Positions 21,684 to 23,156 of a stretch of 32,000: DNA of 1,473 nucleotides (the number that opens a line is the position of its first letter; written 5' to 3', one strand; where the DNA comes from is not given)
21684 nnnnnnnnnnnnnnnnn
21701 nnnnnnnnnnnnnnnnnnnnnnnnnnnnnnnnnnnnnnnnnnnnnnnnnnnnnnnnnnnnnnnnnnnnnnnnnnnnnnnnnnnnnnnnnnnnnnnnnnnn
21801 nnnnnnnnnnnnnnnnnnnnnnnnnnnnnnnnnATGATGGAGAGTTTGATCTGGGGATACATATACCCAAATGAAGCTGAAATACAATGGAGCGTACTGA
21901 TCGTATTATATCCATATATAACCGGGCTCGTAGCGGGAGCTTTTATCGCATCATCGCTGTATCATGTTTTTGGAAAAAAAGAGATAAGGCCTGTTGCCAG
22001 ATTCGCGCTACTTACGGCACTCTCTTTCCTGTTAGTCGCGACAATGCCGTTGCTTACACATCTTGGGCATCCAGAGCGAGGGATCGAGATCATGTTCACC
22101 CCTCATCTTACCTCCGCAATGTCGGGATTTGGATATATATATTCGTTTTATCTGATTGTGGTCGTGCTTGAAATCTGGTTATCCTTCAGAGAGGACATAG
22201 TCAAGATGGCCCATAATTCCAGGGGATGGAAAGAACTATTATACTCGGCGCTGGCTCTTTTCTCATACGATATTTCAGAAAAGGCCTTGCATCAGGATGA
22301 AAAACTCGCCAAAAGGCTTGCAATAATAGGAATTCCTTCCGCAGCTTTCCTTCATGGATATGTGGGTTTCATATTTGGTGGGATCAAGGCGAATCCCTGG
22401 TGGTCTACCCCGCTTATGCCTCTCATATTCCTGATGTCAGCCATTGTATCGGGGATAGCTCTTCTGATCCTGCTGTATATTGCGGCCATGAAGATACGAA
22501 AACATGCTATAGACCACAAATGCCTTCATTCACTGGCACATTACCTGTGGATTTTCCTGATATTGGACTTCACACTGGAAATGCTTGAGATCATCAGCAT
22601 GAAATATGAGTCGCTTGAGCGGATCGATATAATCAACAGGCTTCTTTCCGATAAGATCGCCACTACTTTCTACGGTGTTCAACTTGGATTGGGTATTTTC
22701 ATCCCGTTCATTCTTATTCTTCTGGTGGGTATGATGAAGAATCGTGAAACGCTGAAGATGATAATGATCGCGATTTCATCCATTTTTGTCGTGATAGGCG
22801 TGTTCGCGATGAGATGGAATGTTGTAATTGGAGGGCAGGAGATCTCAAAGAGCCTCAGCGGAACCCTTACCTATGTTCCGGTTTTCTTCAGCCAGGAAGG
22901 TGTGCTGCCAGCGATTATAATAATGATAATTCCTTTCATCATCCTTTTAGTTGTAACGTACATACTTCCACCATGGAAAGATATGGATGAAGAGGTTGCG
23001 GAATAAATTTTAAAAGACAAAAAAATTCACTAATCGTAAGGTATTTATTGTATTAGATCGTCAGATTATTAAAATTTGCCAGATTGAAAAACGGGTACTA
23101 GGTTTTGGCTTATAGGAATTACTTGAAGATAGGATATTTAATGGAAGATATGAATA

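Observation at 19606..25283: Six-gene multiheme-cytochrome / FeS / NrfD cluster: candidate membrane quinol-to-extracellular electron conduit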

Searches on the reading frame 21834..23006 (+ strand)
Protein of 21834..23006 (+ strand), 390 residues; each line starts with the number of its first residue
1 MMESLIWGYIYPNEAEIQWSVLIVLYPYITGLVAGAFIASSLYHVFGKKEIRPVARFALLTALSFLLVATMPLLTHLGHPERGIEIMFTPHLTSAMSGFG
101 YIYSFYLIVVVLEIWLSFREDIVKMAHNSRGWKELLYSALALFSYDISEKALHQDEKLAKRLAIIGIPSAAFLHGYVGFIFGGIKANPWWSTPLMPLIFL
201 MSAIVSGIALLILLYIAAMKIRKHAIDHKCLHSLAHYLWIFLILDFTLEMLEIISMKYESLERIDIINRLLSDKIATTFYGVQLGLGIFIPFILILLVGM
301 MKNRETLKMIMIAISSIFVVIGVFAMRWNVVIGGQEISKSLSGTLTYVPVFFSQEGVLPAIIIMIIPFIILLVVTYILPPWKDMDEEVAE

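Call 4: search_protein_families(library=pfam, proteins=[window:21834-23006:+], max_evalue=0.01)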
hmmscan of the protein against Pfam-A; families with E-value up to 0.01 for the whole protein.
window:21834-23006:+ (390 aa): 1 family
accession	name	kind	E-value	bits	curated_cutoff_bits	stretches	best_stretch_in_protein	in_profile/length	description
PF03916.19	NrfD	-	7.9e-47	160.8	25.8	1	16-335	8-309/313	Polysulphide reductase, NrfD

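Call 6: search_protein_families(library=ncbifam, proteins=[window:21834-23006:+], max_evalue=0.1)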
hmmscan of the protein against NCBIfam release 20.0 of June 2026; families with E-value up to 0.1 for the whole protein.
window:21834-23006:+ (390 aa): 5 families
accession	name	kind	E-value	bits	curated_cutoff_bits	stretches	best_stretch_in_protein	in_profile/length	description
TIGR03148.1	cyt_nit_nrfD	equivalog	1.8e-18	66.9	347.6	1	17-335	8-312/316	cytochrome c nitrite reductase subunit NrfD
NF045798.1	DsrP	equivalog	1.7e-10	40.9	350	2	147-252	138-241/346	sulfate reduction electron transfer complex DsrMKJOP subunit DsrP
NF045714.1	sulf_resp_HmcC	equivalog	4.2e-08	32.9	550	1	31-366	52-353/376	sulfate respiration complex protein HmcC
NF008133.1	PRK10881.1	equivalog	5.3e-06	26.1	450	1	29-352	61-348/377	Ni/Fe-hydrogenase cytochrome b subunit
NF011568.0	PRK14992.1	equivalog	2.5e-05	23.8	314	1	11-347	11-301/341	tetrathionate reductase subunit TtrC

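Call 9: find_homologous_proteins(query=window:21834-23006:+, max_evalue=1e-10)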
Query window:21834-23006:+ (390 aa): 8000 proteins with E <= 1e-10 among 8000 candidates; the best 120 are listed.
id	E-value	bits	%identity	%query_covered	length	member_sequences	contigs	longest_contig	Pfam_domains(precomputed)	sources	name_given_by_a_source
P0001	4.1e-233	792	94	99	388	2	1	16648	PF03916.20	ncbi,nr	ncbi:Putative dimethyl sulfoxide reductase membrane subunit C [uncultured archaeon]|nr:Putative dime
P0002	1.3e-232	790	93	100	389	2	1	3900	PF03916.20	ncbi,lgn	-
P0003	2.4e-232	789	92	100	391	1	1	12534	PF03916.20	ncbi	-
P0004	4.8e-232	788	92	100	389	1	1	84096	PF03916.20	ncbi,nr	ncbi:Putative dimethyl sulfoxide reductase membrane subunit C [uncultured archaeon]|nr:Putative dime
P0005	2.8e-231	786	92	100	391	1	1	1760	PF03916.20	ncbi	-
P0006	7.0e-230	781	91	100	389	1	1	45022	PF03916.20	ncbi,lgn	ncbi:MAG: NrfD/PsrC family molybdoenzyme membrane anchor subunit [Candidatus Methanoperedens sp.]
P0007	1.4e-229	780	91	99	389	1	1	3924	PF03916.20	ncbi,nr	ncbi:MAG: polysulfide reductase NrfD [Candidatus Methanoperedens sp.]|nr:polysulfide reductase NrfD 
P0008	3.7e-229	779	90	100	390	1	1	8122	PF03916.20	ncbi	-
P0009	1.6e-228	777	89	100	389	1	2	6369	PF03916.20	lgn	-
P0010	2.4e-228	776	90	100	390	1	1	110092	PF03916.20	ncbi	ncbi:MAG: NrfD/PsrC family molybdoenzyme membrane anchor subunit [Candidatus Methanoperedens sp.]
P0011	2.5e-228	776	91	99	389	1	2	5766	PF03916.20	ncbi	-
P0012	4.5e-228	775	91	100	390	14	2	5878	PF03916.20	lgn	-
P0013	7.1e-228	775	91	99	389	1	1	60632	PF03916.20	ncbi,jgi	jgi:Ni/Fe-hydrogenase subunit HybB-like protein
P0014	1.2e-227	774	90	100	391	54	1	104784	PF03916.20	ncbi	-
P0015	1.4e-227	774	89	100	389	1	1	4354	PF03916.20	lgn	-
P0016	1.5e-227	773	89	100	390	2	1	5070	PF03916.20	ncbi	-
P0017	2.4e-227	773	88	100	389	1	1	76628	PF03916.20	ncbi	-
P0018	3.4e-227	772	90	99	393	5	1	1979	PF03916.20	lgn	-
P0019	5.0e-227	772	91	99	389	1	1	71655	PF03916.20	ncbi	-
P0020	5.7e-227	772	91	99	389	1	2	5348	PF03916.20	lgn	-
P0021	7.3e-226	768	89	99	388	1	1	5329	PF03916.20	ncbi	-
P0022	1.3e-225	767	91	99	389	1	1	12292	PF03916.20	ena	-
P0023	2.5e-224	763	89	99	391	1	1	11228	PF03916.20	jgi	-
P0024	4.5e-224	762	90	99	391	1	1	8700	PF03916.20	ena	-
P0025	2.1e-223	760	88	98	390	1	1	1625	PF03916.20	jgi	jgi:Ni/Fe-hydrogenase subunit HybB-like protein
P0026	2.1e-223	760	90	99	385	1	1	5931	PF03916.20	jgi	jgi:Ni/Fe-hydrogenase subunit HybB-like protein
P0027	2.6e-222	756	89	99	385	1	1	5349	PF03916.20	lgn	-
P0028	3.3e-222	756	89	100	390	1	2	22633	PF03916.20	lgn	-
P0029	6.0e-222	755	89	99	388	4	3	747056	PF03916.20,PF14589.11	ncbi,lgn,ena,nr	ncbi:MAG: NrfD/PsrC family molybdoenzyme membrane anchor subunit [Candidatus Methanoperedens sp.]|nr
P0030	1.3e-221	754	89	100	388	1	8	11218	PF03916.20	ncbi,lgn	-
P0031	1.8e-221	753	88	99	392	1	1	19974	PF03916.20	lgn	-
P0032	2.1e-221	753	89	99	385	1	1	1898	PF03916.20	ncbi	-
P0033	2.4e-221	753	89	99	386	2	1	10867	PF03916.20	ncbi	-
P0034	2.6e-221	753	90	98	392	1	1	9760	PF03916.20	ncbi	-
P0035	3.7e-221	752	86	100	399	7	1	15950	PF03916.20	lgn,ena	-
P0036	2.6e-220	750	88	99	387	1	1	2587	PF03916.20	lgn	-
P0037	1.1e-219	748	89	99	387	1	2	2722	PF03916.20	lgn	-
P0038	2.7e-219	746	89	99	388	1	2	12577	PF03916.20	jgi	jgi:Ni/Fe-hydrogenase subunit HybB-like protein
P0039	1.0e-218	744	88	99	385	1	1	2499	PF03916.20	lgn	-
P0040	1.6e-218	744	88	99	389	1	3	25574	PF03916.20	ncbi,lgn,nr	ncbi:MAG: polysulfide reductase NrfD [Candidatus Methanoperedens sp.]|nr:polysulfide reductase NrfD 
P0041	3.4e-218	743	89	99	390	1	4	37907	PF03916.20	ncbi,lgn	-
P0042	5.8e-218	742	88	99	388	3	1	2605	PF03916.20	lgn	-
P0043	6.5e-218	742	88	99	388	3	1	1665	PF03916.20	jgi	jgi:Ni/Fe-hydrogenase subunit HybB-like protein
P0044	1.2e-217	741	87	99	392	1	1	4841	PF03916.20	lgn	-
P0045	4.2e-217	739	87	99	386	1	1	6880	PF03916.20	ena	-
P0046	5.0e-217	739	88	99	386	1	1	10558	PF03916.20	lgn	-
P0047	7.4e-217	738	87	99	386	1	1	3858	PF03916.20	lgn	-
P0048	7.9e-217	738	87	99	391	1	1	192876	PF03916.20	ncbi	-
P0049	1.4e-216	737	87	99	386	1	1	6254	PF03916.20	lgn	-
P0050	2.6e-216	736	87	98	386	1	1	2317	PF03916.20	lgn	-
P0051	1.1e-215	734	87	99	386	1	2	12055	PF03916.20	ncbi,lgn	-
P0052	1.6e-215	734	86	99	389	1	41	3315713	PF03916.20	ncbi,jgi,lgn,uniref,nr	ncbi:polysulfide reductase [Candidatus Methanoperedens nitroreducens]|uniref:Polysulfide reductase n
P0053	3.8e-215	733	87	99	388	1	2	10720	PF03916.20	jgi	jgi:Ni/Fe-hydrogenase subunit HybB-like protein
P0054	9.7e-215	731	87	99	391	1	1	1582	PF03916.20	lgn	-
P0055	3.6e-214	729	86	100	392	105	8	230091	PF03916.20,PF14589.11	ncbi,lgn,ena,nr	ncbi:MAG: polysulfide reductase NrfD [Candidatus Methanoperedens sp.]|nr:NrfD/PsrC family molybdoenz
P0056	3.7e-214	729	87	100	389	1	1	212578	PF03916.20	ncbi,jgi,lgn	-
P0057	7.0e-214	728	87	99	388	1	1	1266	PF03916.20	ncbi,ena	-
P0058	9.6e-214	728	86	99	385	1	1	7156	PF03916.20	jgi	-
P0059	1.5e-213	727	86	98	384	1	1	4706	PF03916.20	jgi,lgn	-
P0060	2.8e-212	723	87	100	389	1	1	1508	PF03916.20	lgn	-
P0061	3.7e-212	723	87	99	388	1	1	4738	PF03916.20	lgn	-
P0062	5.2e-212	722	87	99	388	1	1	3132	PF03916.20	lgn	-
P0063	1.8e-208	711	84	99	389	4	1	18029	PF03916.20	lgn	-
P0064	3.0e-207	707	84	99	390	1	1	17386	PF03916.20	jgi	jgi:Ni/Fe-hydrogenase subunit HybB-like protein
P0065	1.7e-206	704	84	99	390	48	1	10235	PF03916.20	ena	-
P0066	2.2e-204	697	83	99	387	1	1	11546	PF03916.20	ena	-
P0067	3.5e-200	683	80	100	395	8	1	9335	PF03916.20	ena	-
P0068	4.5e-198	676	79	100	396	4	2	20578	PF03916.20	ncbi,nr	ncbi:MAG: polysulfide reductase NrfD [Candidatus Methanoperedenaceae archaeon]|nr:polysulfide reduct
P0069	1.2e-194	665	78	99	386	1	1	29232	PF03916.20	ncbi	-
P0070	5.7e-184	630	88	84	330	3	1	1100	PF03916.20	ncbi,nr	ncbi:MAG: NrfD/PsrC family molybdoenzyme membrane anchor subunit, partial [Candidatus Methanopereden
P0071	1.0e-158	547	65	100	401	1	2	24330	PF03916.20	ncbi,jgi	-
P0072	2.4e-158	546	90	72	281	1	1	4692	PF03916.20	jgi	jgi:formate-dependent nitrite reductase membrane component NrfD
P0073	6.0e-155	534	84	76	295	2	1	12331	PF03916.20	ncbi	-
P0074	1.2e-154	534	63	99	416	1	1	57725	PF03916.20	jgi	jgi:Ni/Fe-hydrogenase subunit HybB-like protein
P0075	1.6e-153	530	64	98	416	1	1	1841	PF03916.20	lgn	-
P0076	1.1e-146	507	81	75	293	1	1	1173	PF03916.20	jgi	jgi:Ni/Fe-hydrogenase subunit HybB-like protein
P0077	4.7e-140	485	58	98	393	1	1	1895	PF03916.20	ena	-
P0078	3.2e-138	479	84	68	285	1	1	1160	PF03916.20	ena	-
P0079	9.1e-137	475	57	97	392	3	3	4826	PF03916.20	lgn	-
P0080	1.3e-136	474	57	97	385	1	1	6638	PF03916.20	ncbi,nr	ncbi:MAG: polysulfide reductase NrfD [Chloroflexi bacterium]|nr:polysulfide reductase NrfD [Chlorofl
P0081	8.3e-136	472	57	98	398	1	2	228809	PF03916.20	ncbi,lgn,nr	ncbi:MAG: polysulfide reductase NrfD [Thaumarchaeota archaeon]|nr:polysulfide reductase NrfD [Nitros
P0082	4.6e-135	469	57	96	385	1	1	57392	PF03916.20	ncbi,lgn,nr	ncbi:MAG: polysulfide reductase NrfD [Chloroflexi bacterium]|nr:polysulfide reductase NrfD [Chlorofl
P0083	8.6e-135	468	56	98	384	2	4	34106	PF03916.20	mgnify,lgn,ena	mgnify:CR=1 FL=1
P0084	9.7e-135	468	58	98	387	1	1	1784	PF03916.20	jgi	-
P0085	1.8e-134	467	55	98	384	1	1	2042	PF03916.20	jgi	jgi:Ni/Fe-hydrogenase subunit HybB-like protein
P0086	3.4e-134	466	57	96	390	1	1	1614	PF03916.20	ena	-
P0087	4.4e-134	466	56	98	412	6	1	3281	PF03916.20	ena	-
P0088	5.9e-134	465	57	99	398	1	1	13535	PF03916.20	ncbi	-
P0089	7.9e-134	465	56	98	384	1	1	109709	PF03916.20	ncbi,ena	-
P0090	9.9e-134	465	57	98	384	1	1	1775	PF03916.20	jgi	jgi:Ni/Fe-hydrogenase subunit HybB-like protein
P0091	1.3e-133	464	55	98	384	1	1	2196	PF03916.20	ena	-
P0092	1.7e-133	464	56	97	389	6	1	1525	PF03916.20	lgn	-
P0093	1.9e-133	464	55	98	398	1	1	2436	PF03916.20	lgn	-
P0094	2.1e-133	464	56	98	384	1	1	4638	PF03916.20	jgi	jgi:Ni/Fe-hydrogenase subunit HybB-like protein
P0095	2.2e-133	464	55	98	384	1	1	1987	PF03916.20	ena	-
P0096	2.2e-133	464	55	98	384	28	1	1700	PF03916.20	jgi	jgi:Ni/Fe-hydrogenase subunit HybB-like protein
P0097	2.4e-133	463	56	96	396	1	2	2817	PF03916.20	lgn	-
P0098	3.8e-133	463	57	96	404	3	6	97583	PF03916.20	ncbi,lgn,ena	-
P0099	4.4e-133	463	57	98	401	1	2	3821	PF03916.20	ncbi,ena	-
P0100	5.5e-133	462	54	100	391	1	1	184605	PF03916.20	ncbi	-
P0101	5.7e-133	462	57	98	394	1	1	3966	PF03916.20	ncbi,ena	-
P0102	7.7e-133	462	56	96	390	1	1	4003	PF03916.20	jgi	-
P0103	8.2e-133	462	56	96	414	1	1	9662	PF03916.20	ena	-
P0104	8.5e-133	462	55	98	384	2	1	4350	PF03916.20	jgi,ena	jgi:Ni/Fe-hydrogenase subunit HybB-like protein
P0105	9.6e-133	461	57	96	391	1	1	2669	PF03916.20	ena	-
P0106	1.0e-132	461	57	96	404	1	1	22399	PF03916.20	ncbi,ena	-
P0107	1.1e-132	461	55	96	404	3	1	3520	PF03916.20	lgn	-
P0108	1.8e-132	460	55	98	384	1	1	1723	PF03916.20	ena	-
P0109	2.2e-132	460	56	98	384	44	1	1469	PF03916.20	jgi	jgi:Ni/Fe-hydrogenase subunit HybB-like protein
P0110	2.3e-132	460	84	65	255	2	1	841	PF03916.20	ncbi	-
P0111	2.3e-132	460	56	98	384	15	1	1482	PF03916.20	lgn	-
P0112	3.4e-132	460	56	96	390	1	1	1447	PF03916.20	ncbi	-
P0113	3.6e-132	460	57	96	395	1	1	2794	PF03916.20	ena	-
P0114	3.8e-132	459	57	98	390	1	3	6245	PF03916.20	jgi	jgi:Ni/Fe-hydrogenase subunit HybB-like protein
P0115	4.2e-132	459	55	98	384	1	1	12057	PF03916.20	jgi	jgi:Ni/Fe-hydrogenase subunit HybB-like protein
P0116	4.6e-132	459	56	98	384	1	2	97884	PF03916.20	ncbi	-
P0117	5.3e-132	459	57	96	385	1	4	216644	PF03916.20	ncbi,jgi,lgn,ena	-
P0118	5.5e-132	459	56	97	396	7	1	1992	PF03916.20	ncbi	-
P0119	5.5e-132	459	55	98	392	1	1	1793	PF03916.20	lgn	-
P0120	6.9e-132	459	56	96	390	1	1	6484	PF03916.20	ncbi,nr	ncbi:MAG: hypothetical protein A2137_03465 [Chloroflexi bacterium RBG_16_58_8]|nr:MAG: hypothetical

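Call 15: find_encoding_contigs(protein=P0052, flank=10000, max_places=2)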
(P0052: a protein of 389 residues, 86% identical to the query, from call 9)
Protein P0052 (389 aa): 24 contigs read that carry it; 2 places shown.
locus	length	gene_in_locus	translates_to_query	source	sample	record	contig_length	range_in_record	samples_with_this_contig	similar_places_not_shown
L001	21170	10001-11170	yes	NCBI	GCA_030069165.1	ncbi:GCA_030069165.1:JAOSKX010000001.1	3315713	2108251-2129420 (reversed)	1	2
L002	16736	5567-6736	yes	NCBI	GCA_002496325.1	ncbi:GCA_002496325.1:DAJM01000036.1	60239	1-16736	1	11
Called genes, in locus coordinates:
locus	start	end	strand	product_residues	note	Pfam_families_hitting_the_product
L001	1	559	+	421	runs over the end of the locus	PF01964:ThiC_Rad_SAM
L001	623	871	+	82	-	PF13192:Thioredoxin_3, PF00462:Glutaredoxin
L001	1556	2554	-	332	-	PF05496:RuvB_N, PF00004:AAA, PF07728:AAA_5 (faint), PF17864:AAA_lid_4, PF05491:WHD_RuvB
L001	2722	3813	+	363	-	PF14104:DUF4277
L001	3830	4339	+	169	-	-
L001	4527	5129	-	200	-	PF01330:RuvA_N, PF14520:HHH_5, PF07499:RuvA_C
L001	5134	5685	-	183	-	PF02075:RuvC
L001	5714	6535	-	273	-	PF01513:NAD_kinase, PF20143:NAD_kinase_C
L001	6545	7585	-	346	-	PF03144:GTP_EFTU_D2 (weak)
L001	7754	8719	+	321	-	PF14522:Cytochrome_C7 (faint), PF02335:Cytochrom_C552 (weak), PF14537:Cytochrom_c3_2 (weak)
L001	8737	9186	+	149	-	PF14522:Cytochrome_C7 (weak)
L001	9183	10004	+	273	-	PF00037:Fer4 (weak), PF12797:Fer4_2 (weak), PF12838:Fer4_7, PF13183:Fer4_8 (weak), PF13237:Fer4_10 (weak), PF13247:Fer4_11, PF00037:Fer4 (weak), PF12837:Fer4_6 (weak), +8 more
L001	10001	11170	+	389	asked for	PF03916:NrfD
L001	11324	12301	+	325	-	PF09699:Paired_CXXCH_1 (faint), PF14522:Cytochrome_C7 (faint), PF14537:Cytochrom_c3_2 (faint), PF22113:Mtrc-MtrF_II-IV_dom (weak)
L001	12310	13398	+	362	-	PF03264:Cytochrom_NNT, PF22113:Mtrc-MtrF_II-IV_dom (faint), PF02085:Cytochrom_CIII (weak), PF14522:Cytochrome_C7 (weak), PF14537:Cytochrom_c3_2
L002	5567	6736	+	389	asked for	PF03916:NrfD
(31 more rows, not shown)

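Call 16: find_encoding_contigs(protein=P0071, flank=10000, max_places=2)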
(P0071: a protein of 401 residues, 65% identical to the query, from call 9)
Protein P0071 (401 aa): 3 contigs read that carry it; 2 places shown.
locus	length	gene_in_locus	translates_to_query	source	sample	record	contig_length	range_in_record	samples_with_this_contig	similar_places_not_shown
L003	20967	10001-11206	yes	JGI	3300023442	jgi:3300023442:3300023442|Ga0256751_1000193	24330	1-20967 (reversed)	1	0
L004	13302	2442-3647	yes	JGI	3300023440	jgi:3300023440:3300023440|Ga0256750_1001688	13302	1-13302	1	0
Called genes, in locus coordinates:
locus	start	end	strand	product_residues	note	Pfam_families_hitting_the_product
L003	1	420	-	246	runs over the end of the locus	-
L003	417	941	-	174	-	-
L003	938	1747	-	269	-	PF00800:PDT, PF01842:ACT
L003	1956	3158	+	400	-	PF02812:ELFV_dehydrog_N, PF00208:ELFV_dehydrog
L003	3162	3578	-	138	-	-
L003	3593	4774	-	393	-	PF00890:FAD_binding_2 (weak), PF01266:DAO (weak), PF01494:FAD_binding_3, PF03486:HI0933_like (faint), PF05834:Lycopene_cycl, PF12831:FAD_oxidored, PF13450:NAD_binding_8 (weak), PF22578:GGR_cat, +2 more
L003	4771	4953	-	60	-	PF00037:Fer4 (weak), PF12797:Fer4_2 (faint), PF12837:Fer4_6 (faint), PF13187:Fer4_9 (faint), PF13237:Fer4_10 (faint), PF14697:Fer4_21 (weak), PF12838:Fer4_7, PF00037:Fer4 (weak), +1 more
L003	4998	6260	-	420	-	PF00330:Aconitase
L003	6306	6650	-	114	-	PF00565:SNase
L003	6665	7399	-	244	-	PF01507:PAPS_reduct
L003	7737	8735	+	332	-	PF14522:Cytochrome_C7 (faint)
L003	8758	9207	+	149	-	-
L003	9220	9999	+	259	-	PF00037:Fer4 (weak), PF12797:Fer4_2 (weak), PF12838:Fer4_7, PF13183:Fer4_8 (weak), PF13247:Fer4_11, PF00037:Fer4, PF13237:Fer4_10, PF12838:Fer4_7, +10 more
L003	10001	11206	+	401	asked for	PF03916:NrfD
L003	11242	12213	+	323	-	PF02335:Cytochrom_C552 (faint), PF14522:Cytochrome_C7 (faint), PF14537:Cytochrom_c3_2 (faint), PF22113:Mtrc-MtrF_II-IV_dom (weak)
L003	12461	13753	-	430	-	PF01142:TruD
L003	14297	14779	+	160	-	PF01242:PTPS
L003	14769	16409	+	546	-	PF00920:ILVD_EDD_N, PF24877:ILV_EDD_C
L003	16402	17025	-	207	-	PF01973:MptE-like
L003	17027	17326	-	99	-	PF01910:Thiamine_BP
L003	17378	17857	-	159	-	PF02627:CMD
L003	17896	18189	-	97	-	PF02416:TatA_B_E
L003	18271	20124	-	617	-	PF08915:tRNA-Thr_ED, PF00587:tRNA-synt_2b, PF03129:HGTP_anticodon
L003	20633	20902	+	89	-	-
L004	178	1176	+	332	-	PF14522:Cytochrome_C7 (faint)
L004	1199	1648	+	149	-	-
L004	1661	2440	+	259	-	PF00037:Fer4 (weak), PF12797:Fer4_2 (weak), PF12838:Fer4_7, PF13183:Fer4_8 (weak), PF13247:Fer4_11, PF00037:Fer4, PF13237:Fer4_10, PF12838:Fer4_7, +10 more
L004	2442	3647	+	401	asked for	PF03916:NrfD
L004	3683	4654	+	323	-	PF02335:Cytochrom_C552 (faint), PF14522:Cytochrome_C7 (faint), PF14537:Cytochrom_c3_2 (faint), PF22113:Mtrc-MtrF_II-IV_dom (weak)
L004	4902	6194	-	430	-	PF01142:TruD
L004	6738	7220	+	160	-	PF01242:PTPS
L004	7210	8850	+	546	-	PF00920:ILVD_EDD_N, PF24877:ILV_EDD_C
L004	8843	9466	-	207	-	PF01973:MptE-like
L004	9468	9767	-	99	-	PF01910:Thiamine_BP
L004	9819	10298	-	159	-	PF02627:CMD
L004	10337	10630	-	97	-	PF02416:TatA_B_E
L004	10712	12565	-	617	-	PF08915:tRNA-Thr_ED, PF00587:tRNA-synt_2b, PF03129:HGTP_anticodon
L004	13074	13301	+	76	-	?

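Call 17: find_encoding_contigs(protein=P0082, flank=10000, max_places=2)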
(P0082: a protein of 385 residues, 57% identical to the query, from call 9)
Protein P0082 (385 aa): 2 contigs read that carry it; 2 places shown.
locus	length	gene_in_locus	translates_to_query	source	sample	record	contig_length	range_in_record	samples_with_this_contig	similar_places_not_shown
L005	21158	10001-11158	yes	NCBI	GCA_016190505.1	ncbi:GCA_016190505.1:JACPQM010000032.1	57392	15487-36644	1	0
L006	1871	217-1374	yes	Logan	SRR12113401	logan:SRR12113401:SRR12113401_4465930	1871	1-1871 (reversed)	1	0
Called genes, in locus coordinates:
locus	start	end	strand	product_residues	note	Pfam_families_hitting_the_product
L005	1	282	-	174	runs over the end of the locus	-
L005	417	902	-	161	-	-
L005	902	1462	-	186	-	-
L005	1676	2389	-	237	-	-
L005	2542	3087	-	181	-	PF14285:DUF4367 (weak)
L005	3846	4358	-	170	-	PF00196:GerE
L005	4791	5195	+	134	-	-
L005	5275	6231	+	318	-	PF14537:Cytochrom_c3_2 (faint), PF22113:Mtrc-MtrF_II-IV_dom (faint), PF03264:Cytochrom_NNT (faint), PF14522:Cytochrome_C7 (weak), PF09699:Paired_CXXCH_1 (faint)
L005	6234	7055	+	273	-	PF01292:Ni_hydr_CYTB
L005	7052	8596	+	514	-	PF03264:Cytochrom_NNT, PF02335:Cytochrom_C552 (faint), PF14522:Cytochrome_C7 (faint), PF14537:Cytochrom_c3_2 (faint), PF22113:Mtrc-MtrF_II-IV_dom (faint)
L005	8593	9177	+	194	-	PF14522:Cytochrome_C7 (faint), PF14537:Cytochrom_c3_2 (faint)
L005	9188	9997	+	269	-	PF12838:Fer4_7 (weak), PF13237:Fer4_10 (weak), PF13247:Fer4_11, PF12838:Fer4_7 (weak), PF00037:Fer4, PF12797:Fer4_2 (weak), PF12837:Fer4_6 (weak), PF13237:Fer4_10 (weak), +7 more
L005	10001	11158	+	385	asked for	PF03916:NrfD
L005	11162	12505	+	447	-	-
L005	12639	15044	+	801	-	PF01391:Collagen (weak), PF13620:CarboxypepD_reg, PF13715:CarbopepD_reg_2, PF22113:Mtrc-MtrF_II-IV_dom (faint), PF02085:Cytochrom_CIII (faint), PF14522:Cytochrome_C7 (faint), PF14537:Cytochrom_c3_2 (faint), PF09699:Paired_CXXCH_1 (faint)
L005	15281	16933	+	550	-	-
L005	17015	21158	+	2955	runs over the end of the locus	PF01835:MG2 (faint), PF11974:bMG3 (faint), PF13715:CarbopepD_reg_2 (faint), PF13620:CarboxypepD_reg (weak), PF08308:PEGA (faint), PF13620:CarboxypepD_reg, PF13205:Big_5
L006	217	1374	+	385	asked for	PF03916:NrfD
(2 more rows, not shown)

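Call 26: search_solved_structures(query=window:21834-23006:+, max_evalue=0.01, show_alignments=1)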
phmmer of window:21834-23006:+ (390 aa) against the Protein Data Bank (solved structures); distinct sequences matched with E-value up to 0.01: 0.

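Call 30: search_solved_structures(query=A1, max_evalue=1, show_alignments=0)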
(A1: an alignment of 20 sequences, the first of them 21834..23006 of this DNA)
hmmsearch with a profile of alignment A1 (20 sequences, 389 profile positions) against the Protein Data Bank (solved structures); distinct sequences matched with E-value up to 1: 0.
